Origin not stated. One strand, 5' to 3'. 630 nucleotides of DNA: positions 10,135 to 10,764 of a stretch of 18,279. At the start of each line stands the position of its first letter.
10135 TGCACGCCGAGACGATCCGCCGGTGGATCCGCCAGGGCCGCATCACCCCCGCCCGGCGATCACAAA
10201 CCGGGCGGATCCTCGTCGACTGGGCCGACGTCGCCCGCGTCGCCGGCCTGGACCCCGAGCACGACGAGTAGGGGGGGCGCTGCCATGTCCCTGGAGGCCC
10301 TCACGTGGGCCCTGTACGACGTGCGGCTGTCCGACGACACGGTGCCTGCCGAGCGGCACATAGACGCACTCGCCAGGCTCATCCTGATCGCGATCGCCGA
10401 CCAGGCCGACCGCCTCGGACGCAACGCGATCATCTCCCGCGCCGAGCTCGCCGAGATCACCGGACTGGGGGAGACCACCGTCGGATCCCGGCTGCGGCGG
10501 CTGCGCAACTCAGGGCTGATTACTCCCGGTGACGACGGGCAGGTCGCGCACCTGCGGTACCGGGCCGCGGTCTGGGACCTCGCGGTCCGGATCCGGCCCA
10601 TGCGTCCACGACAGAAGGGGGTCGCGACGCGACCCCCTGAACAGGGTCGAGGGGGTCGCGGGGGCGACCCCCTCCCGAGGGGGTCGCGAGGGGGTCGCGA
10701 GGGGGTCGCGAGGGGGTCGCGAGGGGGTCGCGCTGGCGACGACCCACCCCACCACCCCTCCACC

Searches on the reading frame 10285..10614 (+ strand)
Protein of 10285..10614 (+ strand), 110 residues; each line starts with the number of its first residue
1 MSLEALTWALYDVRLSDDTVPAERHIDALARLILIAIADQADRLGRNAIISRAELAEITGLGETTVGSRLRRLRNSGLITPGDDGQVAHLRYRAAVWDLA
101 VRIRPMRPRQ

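Call 11: search_dna_similar(query=window:10285-10614:+, collection=phages, mode=protein, max_rows=25, max_evalue=0.001)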
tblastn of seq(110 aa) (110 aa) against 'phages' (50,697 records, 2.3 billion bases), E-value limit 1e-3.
No match.

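Call 12: find_homologous_proteins(query=window:10285-10614:+, max_evalue=0.001)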
Query seq(110 aa): 20 candidates shared short words with the query, none scored E <= 0.001.

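Call 24: find_related_loci(query=window:10285-10614:+, collection=metagenome_contigs, flank=10000)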
Query seq(110 aa) (110 aa) in metagenome_contigs; peptide patterns used: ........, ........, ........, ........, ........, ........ (x = any residue, [..] = any of these).
600 stretches matched a pattern (row limit reached: there are more); 1 encode a relative of the query (tblastn E <= 1e-3); 1 distinct loci.
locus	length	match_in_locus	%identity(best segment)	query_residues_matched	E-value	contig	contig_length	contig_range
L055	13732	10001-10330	100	1-110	1e-69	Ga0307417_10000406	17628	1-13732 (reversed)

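Call 35: search_protein_representatives(protein=window:10285-10614:+)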
Query: 110 residues. Proteins with E-value up to 0.001 (for the whole library): 262; up to 1e-10: 15; up to 1e-30: 2. The best 150 are listed.
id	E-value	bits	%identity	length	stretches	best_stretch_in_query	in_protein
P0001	1.6e-62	224.1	100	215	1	1-110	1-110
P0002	5.8e-34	132.4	63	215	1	2-110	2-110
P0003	2.1e-26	108.2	66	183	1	1-109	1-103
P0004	4.7e-24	100.6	61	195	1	2-101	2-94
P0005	2.6e-23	98.2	56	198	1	1-107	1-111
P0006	1.1e-18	83.4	59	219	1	2-101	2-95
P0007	2.8e-16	75.6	51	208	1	1-102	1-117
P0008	3.1e-15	72.3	53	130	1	4-102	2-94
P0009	9.8e-15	70.7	51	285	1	1-102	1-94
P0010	1.2e-14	70.5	51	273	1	1-102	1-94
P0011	3.4e-13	65.8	55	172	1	1-104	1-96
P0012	6.7e-13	64.8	48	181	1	2-107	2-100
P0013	4.4e-12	62.2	52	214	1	4-100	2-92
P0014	3.8e-11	59.2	28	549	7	45-79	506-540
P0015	6.3e-11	58.5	45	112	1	1-101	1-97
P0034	7.3e-08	48.6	47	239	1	1-108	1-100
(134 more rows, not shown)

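Call 43: find_related_loci(query=A2, collection=viral_contigs, flank=4000)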
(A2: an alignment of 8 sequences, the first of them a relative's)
Query A2 (215 aa) in viral_contigs; peptide patterns used: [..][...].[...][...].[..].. (x = any residue, [..] = any of these).
2 stretches matched a pattern, but none encodes a relative of the query by tblastn (E <= 1e-3).

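Call 44: find_homologous_proteins(query=A2, max_evalue=0.00001)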
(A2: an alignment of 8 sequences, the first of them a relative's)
Query A2 (8 sequences) (215 aa, profile of the alignment): 6 proteins with E <= 0.00001 among 8000 candidates.
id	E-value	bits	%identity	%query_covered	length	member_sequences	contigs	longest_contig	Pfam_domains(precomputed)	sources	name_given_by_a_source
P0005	4.1e-73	263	50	68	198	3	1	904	-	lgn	-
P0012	4.1e-66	241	41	67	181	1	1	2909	PF13730.13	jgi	jgi:Helix-turn-helix domain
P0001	8.8e-66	240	100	100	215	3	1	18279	PF13412.13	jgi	-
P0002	2.5e-63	232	54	80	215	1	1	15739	-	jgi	jgi:hypothetical protein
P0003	4.1e-61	224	53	78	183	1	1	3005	PF13412.13,PF13730.13,PF12802.14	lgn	-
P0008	1.1e-45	174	46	46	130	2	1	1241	-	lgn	-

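Call 45: find_related_loci(query=A2, collection=genome_contigs, flank=6000)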
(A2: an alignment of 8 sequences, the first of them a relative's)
Query A2 (215 aa) in genome_contigs; peptide patterns used: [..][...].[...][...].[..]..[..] (x = any residue, [..] = any of these).
3 stretches matched a pattern; 1 encode a relative of the query (tblastn E <= 1e-3); 1 distinct loci.
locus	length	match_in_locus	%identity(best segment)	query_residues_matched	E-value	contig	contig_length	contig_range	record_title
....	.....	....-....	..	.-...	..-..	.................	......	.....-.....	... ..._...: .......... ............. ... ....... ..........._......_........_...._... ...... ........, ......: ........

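Call 46: find_encoding_contigs(protein=P0002, flank=10000, max_places=3)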
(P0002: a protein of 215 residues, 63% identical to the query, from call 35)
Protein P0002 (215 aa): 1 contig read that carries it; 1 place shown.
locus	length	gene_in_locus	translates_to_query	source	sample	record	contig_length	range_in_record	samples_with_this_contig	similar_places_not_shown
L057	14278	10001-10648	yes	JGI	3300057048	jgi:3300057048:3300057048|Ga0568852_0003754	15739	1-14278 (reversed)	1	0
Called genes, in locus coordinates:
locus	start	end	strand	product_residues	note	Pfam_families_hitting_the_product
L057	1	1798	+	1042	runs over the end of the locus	PF04860:Phage_portal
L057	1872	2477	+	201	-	-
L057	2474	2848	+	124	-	-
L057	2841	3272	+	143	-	-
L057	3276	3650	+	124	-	-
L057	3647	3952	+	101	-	-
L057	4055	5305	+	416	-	-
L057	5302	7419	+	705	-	-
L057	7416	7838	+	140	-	-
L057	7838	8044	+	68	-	-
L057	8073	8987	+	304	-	PF01183:Glyco_hydro_25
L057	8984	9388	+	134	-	-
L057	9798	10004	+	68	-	PF13411:MerR_1 (faint), PF00376:MerR (weak), PF12728:HTH_17 (weak)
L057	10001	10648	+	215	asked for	-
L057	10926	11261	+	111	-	-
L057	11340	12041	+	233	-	-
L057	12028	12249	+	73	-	PF19575:HTH_58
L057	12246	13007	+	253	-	-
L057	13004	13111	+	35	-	-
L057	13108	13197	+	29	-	-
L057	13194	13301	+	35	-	-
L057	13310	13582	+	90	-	-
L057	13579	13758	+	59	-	-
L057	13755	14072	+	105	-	-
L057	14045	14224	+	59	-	-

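Call 47: find_encoding_contigs(protein=P0003, flank=4000, max_places=3)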
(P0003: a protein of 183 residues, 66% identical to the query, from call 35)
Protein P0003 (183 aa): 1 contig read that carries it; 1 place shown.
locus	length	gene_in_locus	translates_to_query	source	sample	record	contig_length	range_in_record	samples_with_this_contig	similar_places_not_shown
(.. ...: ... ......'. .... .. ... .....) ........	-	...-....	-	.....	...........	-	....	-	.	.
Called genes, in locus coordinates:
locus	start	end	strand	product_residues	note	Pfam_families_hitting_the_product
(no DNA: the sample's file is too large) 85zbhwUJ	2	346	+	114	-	?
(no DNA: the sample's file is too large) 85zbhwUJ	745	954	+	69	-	PF00376:MerR, PF12728:HTH_17 (weak)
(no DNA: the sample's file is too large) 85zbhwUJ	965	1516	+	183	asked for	PF12802:MarR_2 (weak), PF13730:HTH_36, PF13412:HTH_24 (weak)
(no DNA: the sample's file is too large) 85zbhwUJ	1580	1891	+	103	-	-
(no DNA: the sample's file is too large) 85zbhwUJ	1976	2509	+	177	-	-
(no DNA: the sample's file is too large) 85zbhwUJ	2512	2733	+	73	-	PF19575:HTH_58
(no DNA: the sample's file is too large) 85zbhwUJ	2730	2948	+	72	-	-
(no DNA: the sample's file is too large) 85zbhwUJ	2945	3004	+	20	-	?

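Call 48: find_encoding_contigs(protein=P0005, flank=4000, max_places=3)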
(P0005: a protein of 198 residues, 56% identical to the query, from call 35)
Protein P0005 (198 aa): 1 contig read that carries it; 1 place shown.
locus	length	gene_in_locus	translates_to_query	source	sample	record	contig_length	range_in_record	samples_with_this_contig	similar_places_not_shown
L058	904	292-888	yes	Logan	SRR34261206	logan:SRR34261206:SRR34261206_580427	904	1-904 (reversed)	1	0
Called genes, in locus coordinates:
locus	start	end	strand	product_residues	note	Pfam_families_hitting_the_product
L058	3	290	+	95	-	?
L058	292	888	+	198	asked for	-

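Call 49: find_encoding_contigs(protein=P0012, flank=4000, max_places=3)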
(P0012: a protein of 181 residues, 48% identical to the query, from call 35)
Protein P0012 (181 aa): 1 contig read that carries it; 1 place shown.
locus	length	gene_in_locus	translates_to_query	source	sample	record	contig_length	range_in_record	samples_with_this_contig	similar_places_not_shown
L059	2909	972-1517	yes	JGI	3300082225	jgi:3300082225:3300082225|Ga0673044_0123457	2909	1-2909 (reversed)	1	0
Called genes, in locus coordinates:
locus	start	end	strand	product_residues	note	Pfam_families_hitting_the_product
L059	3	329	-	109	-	?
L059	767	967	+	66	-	-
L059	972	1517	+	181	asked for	PF13730:HTH_36 (weak)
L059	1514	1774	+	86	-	-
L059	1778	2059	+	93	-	-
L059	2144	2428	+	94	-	-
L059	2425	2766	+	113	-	-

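Call 59: search_dna_similar(query=P0034, collection=phages, mode=protein, max_rows=25, max_evalue=0.001)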
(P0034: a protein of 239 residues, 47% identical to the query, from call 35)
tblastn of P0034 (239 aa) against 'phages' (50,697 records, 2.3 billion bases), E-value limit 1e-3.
Records with a match: 230; places in all: 230; records where one place covers at least 80% of the query: 69.
Best place of each record, by identity: <60% 230.
By first word of the organism name: Arthrobacter 87; Vibrio 42; Gordonia 27; Pseudomonas 21; Klebsiella 8; Escherichia 5; Salmonella 5; Lactococcus 4; Bacteriophage 4; Stx2a-converting 3; and 14 more.
By host as written in the record: - 51; Arthrobacter sp. ATCC 21022 44; Arthrobacter globiformis B-2979 23; Gordonia terrae 3612 16; Pseudomonas aeruginosa 13; Arthrobacter globiformis NRRL B-2979 SEA 11; Gordonia rubripertincta NRRL B-16540 5; Salmonella sp. 5; and 43 more.
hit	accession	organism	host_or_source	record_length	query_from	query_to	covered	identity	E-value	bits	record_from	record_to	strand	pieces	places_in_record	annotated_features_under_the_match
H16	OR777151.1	Arthrobacter phage Marchesin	Arthrobacter sp. B10-11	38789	1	233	97%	47.0%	7e-46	168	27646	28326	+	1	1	replication initiation protein | RusA-like Holliday junction resolvase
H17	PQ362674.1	Arthrobacter phage KHumphrey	Arthrobacter atrocyaneus NRRL B-2883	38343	1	230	96%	47.3%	3e-45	166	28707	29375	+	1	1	46: helix-turn-helix DNA binding domain protein | 45: RusA-like resolvase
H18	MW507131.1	Arthrobacter phage Leona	Arthrobacter globiformis B-2979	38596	1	226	95%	48.1%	3e-50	181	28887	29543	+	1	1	45: helix-turn-helix DNA binding domain protein | 44: RusA-like resolvase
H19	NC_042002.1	Arthrobacter phage Abidatro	Arthrobacter sp. ATCC 21022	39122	1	226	95%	46.8%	2e-46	170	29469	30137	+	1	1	45: replication initiation protein | 44: RusA-like Holliday junction resolvase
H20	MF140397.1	Arthrobacter phage Abidatro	Arthrobacter sp. ATCC 21022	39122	1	226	95%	46.8%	2e-46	170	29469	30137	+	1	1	45: helix-turn-helix DNA binding domain protein | 44: RusA-like resolvase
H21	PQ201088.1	Arthrobacter phage Chickaboom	Arthrobacter globiformis B-2979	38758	1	226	95%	46.4%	2e-48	176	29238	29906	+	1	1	45: helix-turn-helix DNA binding domain | 44: RusA-like resolvase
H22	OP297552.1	Arthrobacter phage Renna12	Arthrobacter globiformis B-2979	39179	1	226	95%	46.4%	1e-46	170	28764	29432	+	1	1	45: helix-turn-helix DNA binding domain protein | 44: RusA-like resolvase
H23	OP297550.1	Arthrobacter phage Jamun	Arthrobacter globiformis B-2979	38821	1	233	97%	44.7%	2e-46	170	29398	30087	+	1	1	43: helix-turn-helix DNA binding domain protein | 42: RusA-like resolvase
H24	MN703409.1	Arthrobacter phage LittleTokyo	Arthrobacter globiformis B-2979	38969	1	230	96%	45.0%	3e-47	172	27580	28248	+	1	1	44: helix-turn-helix DNA binding domain protein | 43: RusA-like resolvase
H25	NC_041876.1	Arthrobacter phage Galaxy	Arthrobacter sp. ATCC 21022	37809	1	226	95%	45.1%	1e-44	165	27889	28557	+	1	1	42: replication initiation protein | 41: RusA-like Holliday junction resolvase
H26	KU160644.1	Arthrobacter phage Galaxy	Arthrobacter sp. ATCC 21022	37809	1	226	95%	45.1%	1e-44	165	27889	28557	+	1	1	42: helix-turn-helix DNA binding domain protein | 41: RusA-like resolvase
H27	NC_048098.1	Arthrobacter phage Andrew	Arthrobacter globiformis NRRL B-2979 SEA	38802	1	230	96%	43.9%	6e-41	154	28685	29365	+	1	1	47: replication initiation protein | 46: RusA-like Holliday junction resolvase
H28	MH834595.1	Arthrobacter phage Andrew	Arthrobacter globiformis NRRL B-2979 SEA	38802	1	230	96%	43.9%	6e-41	154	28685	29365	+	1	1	47: helix-turn-helix DNA binding domain protein | 46: RusA-like resolvase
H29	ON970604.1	Arthrobacter phage TaylorSipht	Arthrobacter globiformis B-2979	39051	3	230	95%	43.8%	3e-37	143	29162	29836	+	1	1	44: helix-turn-helix DNA binding domain protein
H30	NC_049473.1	Arthrobacter phage Kuleana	Arthrobacter globiformis B-2979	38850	2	230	96%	43.6%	2e-39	150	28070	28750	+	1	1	46: replication initiation protein | 45: RusA-like Holliday junction resolvase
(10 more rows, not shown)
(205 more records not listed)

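Call 60: search_dna_similar(query=P0013, collection=plasmids, mode=protein, max_rows=20, max_evalue=0.001)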
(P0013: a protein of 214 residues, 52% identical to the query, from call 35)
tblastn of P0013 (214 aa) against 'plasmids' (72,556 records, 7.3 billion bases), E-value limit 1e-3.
Records with a match: 16; places in all: 16; records where one place covers at least 80% of the query: 0.
Best place of each record, by identity: <60% 16.
By first word of the organism name: Streptomyces 11; Nonomuraea 2; Pseudonocardia 1; Amycolatopsis 1; Kitasatospora 1.
By predicted mobility (MOB-suite, as given by PLSDB): non-mobilizable 12; mobilizable 3; conjugative 1.
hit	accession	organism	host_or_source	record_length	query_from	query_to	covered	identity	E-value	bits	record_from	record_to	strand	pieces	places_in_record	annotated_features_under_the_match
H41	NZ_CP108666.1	Streptomyces globisporus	-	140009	1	120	56%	32.3%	2e-7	58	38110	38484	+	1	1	helix-turn-helix domain-containing protein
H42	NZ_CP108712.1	Streptomyces sp. NBC_01001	-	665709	1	126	59%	30.7%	8e-6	53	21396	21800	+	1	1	helix-turn-helix domain-containing protein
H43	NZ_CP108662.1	Streptomyces anulatus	-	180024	1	120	56%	30.7%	7e-5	50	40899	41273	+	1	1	helix-turn-helix domain-containing protein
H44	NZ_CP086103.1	Streptomyces anulatus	Peperomia dindygulensis Miq.,cell ...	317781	1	120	56%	30.7%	8e-5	50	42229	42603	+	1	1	helix-turn-helix domain-containing protein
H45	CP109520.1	Streptomyces anulatus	-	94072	22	128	50%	32.5%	3e-6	54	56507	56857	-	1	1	helix-turn-helix domain-containing protein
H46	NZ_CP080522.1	Pseudonocardia sp. DSM 110487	cell culture,Sand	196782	3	91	42%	37.1%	1e-5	53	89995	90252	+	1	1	hypothetical protein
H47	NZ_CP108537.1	Streptomyces sp. NBC_01218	-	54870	2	91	42%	35.2%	3e-7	57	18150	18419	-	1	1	none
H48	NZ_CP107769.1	Streptomyces griseorubiginosus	-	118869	16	91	36%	40.8%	1e-6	56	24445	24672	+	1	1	helix-turn-helix domain-containing protein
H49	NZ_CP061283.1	Streptomyces xanthii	whole organism,leaf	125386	16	91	36%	40.8%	1e-6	56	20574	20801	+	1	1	helix-turn-helix domain-containing protein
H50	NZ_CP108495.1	Streptomyces sp. NBC_01241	-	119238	16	91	36%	40.8%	2e-6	55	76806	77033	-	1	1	helix-turn-helix domain-containing protein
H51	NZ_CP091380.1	Amycolatopsis sp. FU40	cell culture,soil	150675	3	91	42%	34.8%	5e-4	48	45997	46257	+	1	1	hypothetical protein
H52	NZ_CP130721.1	Streptomyces sp. NBC_01296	-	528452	1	91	43%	33.0%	3e-5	52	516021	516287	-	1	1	none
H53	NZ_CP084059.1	Nonomuraea gerenzanensis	mixed culture,soil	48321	6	91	40%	33.7%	4e-4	48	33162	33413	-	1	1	helix-turn-helix domain-containing protein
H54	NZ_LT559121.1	Nonomuraea gerenzanensis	-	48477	6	91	40%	33.7%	4e-4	48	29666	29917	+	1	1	helix-turn-helix domain-containing protein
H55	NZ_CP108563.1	Kitasatospora purpeofusca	-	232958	21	91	33%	40.8%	3e-7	57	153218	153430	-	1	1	helix-turn-helix domain-containing protein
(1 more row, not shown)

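Call 62: get_annotated_region(hit=H19, flank=1500)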
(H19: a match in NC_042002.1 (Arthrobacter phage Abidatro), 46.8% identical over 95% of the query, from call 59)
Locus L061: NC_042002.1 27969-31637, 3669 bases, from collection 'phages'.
description: Arthrobacter phage Abidatro, complete genome.
organism: Arthrobacter phage Abidatro (NCBI taxid 2015853)
taxonomy: Viruses; Duplodnaviria; Heunggongvirae; Uroviricota; Caudoviricetes; Galaxyvirus; Galaxyvirus abidatro
host: Arthrobacter sp. ATCC 21022; source: soil; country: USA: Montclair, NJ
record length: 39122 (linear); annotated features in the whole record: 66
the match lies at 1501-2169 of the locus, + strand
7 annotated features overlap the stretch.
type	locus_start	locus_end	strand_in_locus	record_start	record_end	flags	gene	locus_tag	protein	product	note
CDS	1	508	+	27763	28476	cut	41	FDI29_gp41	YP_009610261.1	DNA methyltransferase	-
CDS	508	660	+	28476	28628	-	42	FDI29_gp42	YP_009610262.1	hypothetical protein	-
CDS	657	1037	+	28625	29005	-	43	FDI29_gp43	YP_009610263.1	DNA binding protein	-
CDS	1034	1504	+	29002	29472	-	44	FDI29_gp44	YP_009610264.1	RusA-like Holliday junction resolvase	-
CDS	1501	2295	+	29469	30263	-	45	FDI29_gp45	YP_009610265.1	replication initiation protein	-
CDS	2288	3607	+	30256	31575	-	46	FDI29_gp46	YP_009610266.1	DNA methyltransferase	-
CDS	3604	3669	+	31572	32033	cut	47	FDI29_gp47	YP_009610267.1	hypothetical protein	-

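Call 76: predict_structure(alignment_id=A4)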
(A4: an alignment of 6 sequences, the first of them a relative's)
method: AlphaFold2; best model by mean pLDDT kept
length: 215 residues; sequences in the alignment: 6
mean_pLDDT: 65.0   pTM: 0.47
mean pLDDT of the five models: 65.0, 62.5, 58.0, 51.8, 51.4
residues with pLDDT >= 90: 47; 70-90: 43; 50-70: 46; < 50: 79
segments of 3 or more residues with pLDDT < 50: 106-108, 110-116, 121-128, 132-153, 159-164, 166-172, 174-194
pLDDT, mean of each block of 10 residues (from residue 1): 79 64 74 93 90 93 94 91 84 86 53 49 43 44 41 45 45 41 44 51 65 53
secondary structure, 60 per line:
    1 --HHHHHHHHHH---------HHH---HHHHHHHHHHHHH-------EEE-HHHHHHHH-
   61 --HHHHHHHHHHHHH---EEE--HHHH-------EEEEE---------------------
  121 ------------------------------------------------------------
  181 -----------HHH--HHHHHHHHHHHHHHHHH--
elements in order: H3-12 H28-40 E48-50 H52-59 H63-75 E79-81 H84-87 E95-99 H197-213

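Call 80: fold_search(model_id=the predicted structure, library=pdb)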
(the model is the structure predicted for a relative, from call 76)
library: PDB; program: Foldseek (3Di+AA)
matches with E <= 10: 1664; with E <= 0.001: 0
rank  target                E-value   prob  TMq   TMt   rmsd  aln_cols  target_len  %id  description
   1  7cb8_A                1.4e-02  1.00  0.28  0.16   4.8        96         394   18  Structure of a FIC-domain protein from Mycobacterium marinum in complex with CDP (released 2021-08-18)
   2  6xjf_B                1.5e-02  1.00  0.25  0.48   5.9        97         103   23  X-ray crystal structure of Pyrococcus furiosus general transcription factor TFE-alpha (SeMet labeled protein) (released 2020-07-08)
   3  2d1h_A                1.6e-02  1.00  0.25  0.50   2.4        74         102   20  Crystal structure of ST1889 protein from thermoacidophilic archaeon Sulfolobus tokodaii (released 2006-09-05)
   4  3cuo_C                2.0e-02  1.00  0.23  0.47   3.1        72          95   24  Crystal structure of the predicted DNA-binding transcriptional regulator from E. coli (released 2008-06-17)
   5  4pql_B                2.3e-02  0.97  0.27  0.40   6.0       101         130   17  N-Terminal domain of DNA binding protein (released 2014-06-11)
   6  5yi3_E                2.6e-02  1.00  0.27  0.38   5.3        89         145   20  Structure of Lactococcus lactis ZitR, C30S mutant in complex with DNA (released 2017-12-06)
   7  9gc3_A                2.6e-02  0.99  0.28  0.12   5.2       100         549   18  yeast TFIIIC TauB subcomplex bound to a tRNA gene (released 2024-11-27)
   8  4i7h_A                2.6e-02  0.99  0.28  0.38   5.2       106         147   14  Structural basis for peroxide sensing and gene regulation by PerR from Streptococcus pyogenes (released 2013-05-08)
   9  3bpx_B                2.6e-02  0.99  0.28  0.42   9.1       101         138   21  Crystal Structure of MarR (released 2008-05-20)
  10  4omz_C                2.6e-02  0.98  0.23  0.46   6.8        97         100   13  Crystal Structure of NolR from Sinorhizobium fredii (released 2014-04-16)
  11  3bpv                  2.7e-02  0.99  0.25  0.37   3.6        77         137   23  Crystal Structure of MarR (released 2008-05-20)
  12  1r23_B                2.7e-02  0.99  0.24  0.48   6.8        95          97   21  Crystal structure of the cyanobacterial metallothionein repressor SmtB in the Zn1-form (one Zn(II) per dimer) (released 2004-05-18)
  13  6j05_B                2.9e-02  1.00  0.27  0.59   7.2       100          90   18  Structures of two ArsR As(III)-responsive repressors: implications for the mechanism of derepression (released 2019-07-03)
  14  3f72_C                2.9e-02  0.99  0.23  0.45   7.9        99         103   14  Crystal Structure of the Staphylococcus aureus pI258 CadC Metal Binding Site 2 Mutant (released 2009-04-07)
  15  3cuo_A                2.9e-02  0.98  0.23  0.45   6.7        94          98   20  Crystal structure of the predicted DNA-binding transcriptional regulator from E. coli (released 2008-06-17)
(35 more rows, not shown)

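Call 81: search_dna_similar(query=P0034, collection=phages, mode=protein, max_rows=45, max_evalue=0.001, rows=spread)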
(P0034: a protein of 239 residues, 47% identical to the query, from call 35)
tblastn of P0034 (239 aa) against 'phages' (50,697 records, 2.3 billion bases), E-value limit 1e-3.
Records with a match: 230; places in all: 230; records where one place covers at least 80% of the query: 69.
Best place of each record, by identity: <60% 230.
By first word of the organism name: Arthrobacter 87; Vibrio 42; Gordonia 27; Pseudomonas 21; Klebsiella 8; Escherichia 5; Salmonella 5; Lactococcus 4; Bacteriophage 4; Stx2a-converting 3; and 14 more.
By host as written in the record: - 51; Arthrobacter sp. ATCC 21022 44; Arthrobacter globiformis B-2979 23; Gordonia terrae 3612 16; Pseudomonas aeruginosa 13; Arthrobacter globiformis NRRL B-2979 SEA 11; Gordonia rubripertincta NRRL B-16540 5; Salmonella sp. 5; and 43 more.
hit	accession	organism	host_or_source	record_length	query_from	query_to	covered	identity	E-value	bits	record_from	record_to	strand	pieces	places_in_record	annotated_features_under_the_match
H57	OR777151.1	Arthrobacter phage Marchesin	Arthrobacter sp. B10-11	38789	1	233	97%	47.0%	7e-46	168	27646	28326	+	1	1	replication initiation protein | RusA-like Holliday junction resolvase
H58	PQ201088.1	Arthrobacter phage Chickaboom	Arthrobacter globiformis B-2979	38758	1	226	95%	46.4%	2e-48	176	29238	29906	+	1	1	45: helix-turn-helix DNA binding domain | 44: RusA-like resolvase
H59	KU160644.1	Arthrobacter phage Galaxy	Arthrobacter sp. ATCC 21022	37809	1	226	95%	45.1%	1e-44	165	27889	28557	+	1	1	42: helix-turn-helix DNA binding domain protein | 41: RusA-like resolvase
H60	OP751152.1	Arthrobacter phage Eesa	Arthrobacter globiformis B-2979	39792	1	233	97%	42.3%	3e-37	143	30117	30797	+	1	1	43: helix-turn-helix DNA binding protein | 42: RusA-like resolvase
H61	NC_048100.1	Arthrobacter phage Kepler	Arthrobacter globiformis NRRL B-2979 SEA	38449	1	230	96%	41.6%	3e-37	144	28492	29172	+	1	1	46: replication initiation protein | 45: RusA-like Holliday junction resolvase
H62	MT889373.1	Arthrobacter phage Brynnie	Arthrobacter globiformis B-2979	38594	1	233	97%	40.6%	7e-36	139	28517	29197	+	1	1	42: helix-turn-helix DNA binding domain protein | 41: RusA-like resolvase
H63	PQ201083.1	Arthrobacter phage HannahPhantana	Arthrobacter globiformis B-2979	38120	1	230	96%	40.3%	2e-37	144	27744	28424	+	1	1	45: helix-turn-helix DNA binding domain | 44: RusA-like resolvase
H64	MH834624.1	Arthrobacter phage Polka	Arthrobacter globiformis NRRL B-2979 SEA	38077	1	230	96%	39.5%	2e-36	141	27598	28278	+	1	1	44: helix-turn-helix DNA binding domain protein | 43: RusA-like resolvase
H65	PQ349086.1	Pseudomonas phage vB_PaeS_AV001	Pseudomonas aeruginosa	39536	1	226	95%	30.9%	9e-21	96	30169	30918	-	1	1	replisome organizer protein | hypothetical protein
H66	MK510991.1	Pseudomonas phage vB_Pae_BR141a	Pseudomonas aeruginosa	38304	1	226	95%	30.8%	3e-20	95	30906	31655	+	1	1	hypothetical protein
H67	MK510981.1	Pseudomonas phage vB_Pae_BR143a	Pseudomonas aeruginosa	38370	1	226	95%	30.8%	3e-20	95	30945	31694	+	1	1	hypothetical protein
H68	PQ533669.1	Pseudomonas phage Pacha_bin_1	Pseudomonas aeruginosa PA14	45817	1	226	95%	30.0%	9e-19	91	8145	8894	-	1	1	primosomal protein I | hypothetical protein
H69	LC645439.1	Stx2a-converting phage Stx2_16002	-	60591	1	223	93%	26.1%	2e-8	60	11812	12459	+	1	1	none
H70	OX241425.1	Vibrio phage 236O40-1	Oyster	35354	1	229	96%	22.9%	5e-5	50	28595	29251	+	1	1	putative replication protein | conserved hypothetical protein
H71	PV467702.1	Gordonia phage Jollymon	Gordonia rubripertincta NRRL B-16540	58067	1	93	39%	48.4%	1e-16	84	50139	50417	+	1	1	75: hypothetical protein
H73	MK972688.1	Salmonella phage SI8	Salmonella sp.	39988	1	103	43%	34.0%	3e-5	50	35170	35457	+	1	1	helix-turn-helix domain-containing protein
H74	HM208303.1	Escherichia phage vB_EcoP_24B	Escherichia coli O157:H7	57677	1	100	42%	35.0%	8e-6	52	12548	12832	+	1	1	O: O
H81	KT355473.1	Arthrobacter phage Jessica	Arthrobacter sp. ATCC 21022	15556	1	93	39%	35.4%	2e-4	48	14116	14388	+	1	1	helix-turn-helix DNA binding domain protein | MerR-like helix-turn-helix DNA binding domain protein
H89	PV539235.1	Klebsiella phage vB_Kpn_RAH1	Klebsiella pneumoniae KP26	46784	1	89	37%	32.6%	2e-4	48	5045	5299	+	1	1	DNA replication protein O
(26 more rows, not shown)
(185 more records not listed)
